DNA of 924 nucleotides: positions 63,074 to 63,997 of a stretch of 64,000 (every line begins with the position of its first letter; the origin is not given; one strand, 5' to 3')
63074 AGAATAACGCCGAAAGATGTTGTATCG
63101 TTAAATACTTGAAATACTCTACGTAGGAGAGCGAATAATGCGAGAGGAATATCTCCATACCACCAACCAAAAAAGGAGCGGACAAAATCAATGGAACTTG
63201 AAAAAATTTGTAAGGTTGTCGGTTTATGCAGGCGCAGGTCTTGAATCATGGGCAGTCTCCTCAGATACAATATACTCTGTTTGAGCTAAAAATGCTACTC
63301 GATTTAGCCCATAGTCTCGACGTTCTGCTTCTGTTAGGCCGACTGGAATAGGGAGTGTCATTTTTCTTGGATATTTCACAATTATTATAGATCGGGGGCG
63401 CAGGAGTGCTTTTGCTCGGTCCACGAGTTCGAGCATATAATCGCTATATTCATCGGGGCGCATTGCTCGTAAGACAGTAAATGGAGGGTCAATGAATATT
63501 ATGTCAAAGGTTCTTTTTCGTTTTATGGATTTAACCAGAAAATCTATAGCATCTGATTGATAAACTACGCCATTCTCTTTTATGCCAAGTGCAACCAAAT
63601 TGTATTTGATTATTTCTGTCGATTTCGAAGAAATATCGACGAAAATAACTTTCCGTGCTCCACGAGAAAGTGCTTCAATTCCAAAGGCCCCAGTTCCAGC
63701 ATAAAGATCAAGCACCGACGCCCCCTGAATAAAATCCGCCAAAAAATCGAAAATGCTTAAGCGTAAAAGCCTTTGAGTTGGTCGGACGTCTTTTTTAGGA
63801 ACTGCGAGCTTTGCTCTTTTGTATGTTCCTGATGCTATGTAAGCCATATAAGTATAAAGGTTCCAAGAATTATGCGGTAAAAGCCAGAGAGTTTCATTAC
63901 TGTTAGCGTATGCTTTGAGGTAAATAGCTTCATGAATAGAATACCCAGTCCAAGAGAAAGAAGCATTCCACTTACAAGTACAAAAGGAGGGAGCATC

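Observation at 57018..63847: Minus-strand operon coupling rsmD, a small membrane protein, a membrane-anchored ClpB-like unfoldase, LemA, DUF2207 and three minor pilins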

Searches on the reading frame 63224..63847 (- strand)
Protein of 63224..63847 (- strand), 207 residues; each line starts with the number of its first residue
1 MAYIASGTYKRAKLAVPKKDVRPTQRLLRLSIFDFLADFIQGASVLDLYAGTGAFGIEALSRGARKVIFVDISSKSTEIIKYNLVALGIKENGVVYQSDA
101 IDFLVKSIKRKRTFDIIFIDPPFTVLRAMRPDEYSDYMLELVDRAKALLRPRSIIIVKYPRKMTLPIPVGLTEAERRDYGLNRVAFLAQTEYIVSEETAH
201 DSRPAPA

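Call 3: search_protein_families(library=pfam, proteins=[window:63224-63847:-], max_evalue=0.01)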
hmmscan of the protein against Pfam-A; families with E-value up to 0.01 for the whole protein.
window:63224-63847:- (207 aa): 17 families
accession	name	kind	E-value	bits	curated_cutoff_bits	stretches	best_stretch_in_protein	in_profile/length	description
PF03602.21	Cons_hypoth95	-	1.8e-39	135.8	24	1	3-187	2-181/182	Conserved hypothetical protein 95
PF05175.20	MTS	-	1.5e-08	34.9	23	1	42-153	32-134/170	Methyltransferase small domain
PF13847.12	Methyltransf_31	-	8.2e-08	32.5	27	1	42-163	4-116/145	Methyltransferase domain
PF02005.22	TRM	-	9.2e-06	25.5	27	1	43-121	51-128/376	N2,N2-dimethylguanosine tRNA methyltransferase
PF13649.12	Methyltransf_25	-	2.7e-05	25.2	27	1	45-119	1-70/97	Methyltransferase domain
PF01555.25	N6_N4_Mtase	-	3.9e-05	24.1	26.7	0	115-164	2-58/221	DNA methylase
PF10672.15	Methyltrans_SAM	-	6.4e-05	22.8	27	1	39-122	121-204/286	S-adenosylmethionine-dependent methyltransferase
PF09445.16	Methyltransf_15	-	0.00032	20.7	22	1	44-123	3-81/165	RNA cap guanine-N2 methyltransferase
PF13489.12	Methyltransf_23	-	0.00033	20.9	27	1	32-174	13-124/164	Methyltransferase domain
PF02475.24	TRM5-TYW2_MTfase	-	0.00067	20.1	28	1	41-103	36-99/164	TRM5/TYW2 methyltransferase domain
PF06325.19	PrmA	-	0.0012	18.8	22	1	41-118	161-231/296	Ribosomal protein L11 methyltransferase (PrmA)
PF04378.19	RsmJ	-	0.0027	17.5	27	1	39-136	56-143/245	Ribosomal RNA large subunit methyltransferase D, RlmJ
PF05958.17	tRNA_U5-meth_tr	-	0.0027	17.2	23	1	43-114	203-271/357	tRNA (Uracil-5-)-methyltransferase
PF01728.25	FtsJ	-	0.0033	17.8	24.1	1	40-158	20-138/181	FtsJ-like methyltransferase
PF01170.24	UPF0020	-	0.0035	17.5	22.3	0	46-162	33-169/197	RMKL-like, methyltransferase domain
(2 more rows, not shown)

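Call 5: search_protein_families(library=ncbifam, proteins=[window:63224-63847:-], max_evalue=0.01)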
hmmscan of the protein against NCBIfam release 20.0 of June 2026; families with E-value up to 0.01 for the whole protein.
window:63224-63847:- (207 aa): 32 families (the best 25 are shown)
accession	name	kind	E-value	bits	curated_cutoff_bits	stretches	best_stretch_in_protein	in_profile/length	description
TIGR00095.1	TIGR00095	equivalog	2.8e-38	131.5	117.5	1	4-188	14-192/194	16S rRNA (guanine(966)-N(2))-methyltransferase RsmD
NF008157.0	PRK10909.1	equivalog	1.6e-22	80.3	302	1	4-124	15-132/199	16S rRNA (guanine(966)-N(2))-methyltransferase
NF046099.1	RSP_2647_MTase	equivalog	5.3e-11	42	600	1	35-122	211-298/391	RSP_2647 family RNA methyltransferase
NF008748.0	PRK11783.1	equivalog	6.1e-11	41.3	466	1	36-155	536-655/704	bifunctional 23S rRNA (guanine(2069)-N(7))-methyltransferase RlmK/23S rRNA (guanine(2445)-N(2))-methyltransferase RlmL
NF053718.1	23SC1962Mtase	equivalog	4.9e-10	38.7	575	1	29-156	203-323/383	23S rRNA (cytosine(1962)-C(5))-methyltransferase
TIGR01177.1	TIGR01177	hypoth_equivalog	1.4e-08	34.5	316.55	1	36-164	177-299/330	TIGR01177 family methyltransferase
TIGR03534.1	RF_mod_PrmC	equivalog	2.3e-08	33.8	199.1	1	43-123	90-166/253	peptide chain release factor N(5)-glutamine methyltransferase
NF011707.0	PRK15128.1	equivalog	1.2e-07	31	712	1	38-125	217-305/396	23S rRNA (cytosine(1962)-C(5))-methyltransferase RlmI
TIGR00308.1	TRM1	equivalog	1.4e-07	31.3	280.65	1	30-122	33-123/375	tRNA (guanine(10)-N(2))-dimethyltransferase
NF011528.0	PRK14968.1-2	equivalog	1.4e-07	31.2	171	1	37-125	34-119/205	putative methyltransferase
TIGR00536.1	hemK_fam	subfamily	2.5e-07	30.1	115.5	1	44-126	117-195/286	HemK family protein methyltransferase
NF011529.0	PRK14968.1-3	equivalog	5.7e-07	29.2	162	1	41-123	34-108/198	putative methyltransferase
TIGR03533.1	L3_gln_methyl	equivalog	5.9e-07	29.1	229.7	1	34-130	115-206/284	50S ribosomal protein L3 N(5)-glutamine methyltransferase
NF033380.1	Rlm_2499C5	equivalog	9.3e-07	27.9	650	1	38-127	217-304/391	23S rRNA (cytosine(2499)-C(5))-methyltransferase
TIGR00479.1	rumA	equivalog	1.6e-06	27.3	183.55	1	39-122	291-372/432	23S rRNA (uracil(1939)-C(5))-methyltransferase RlmD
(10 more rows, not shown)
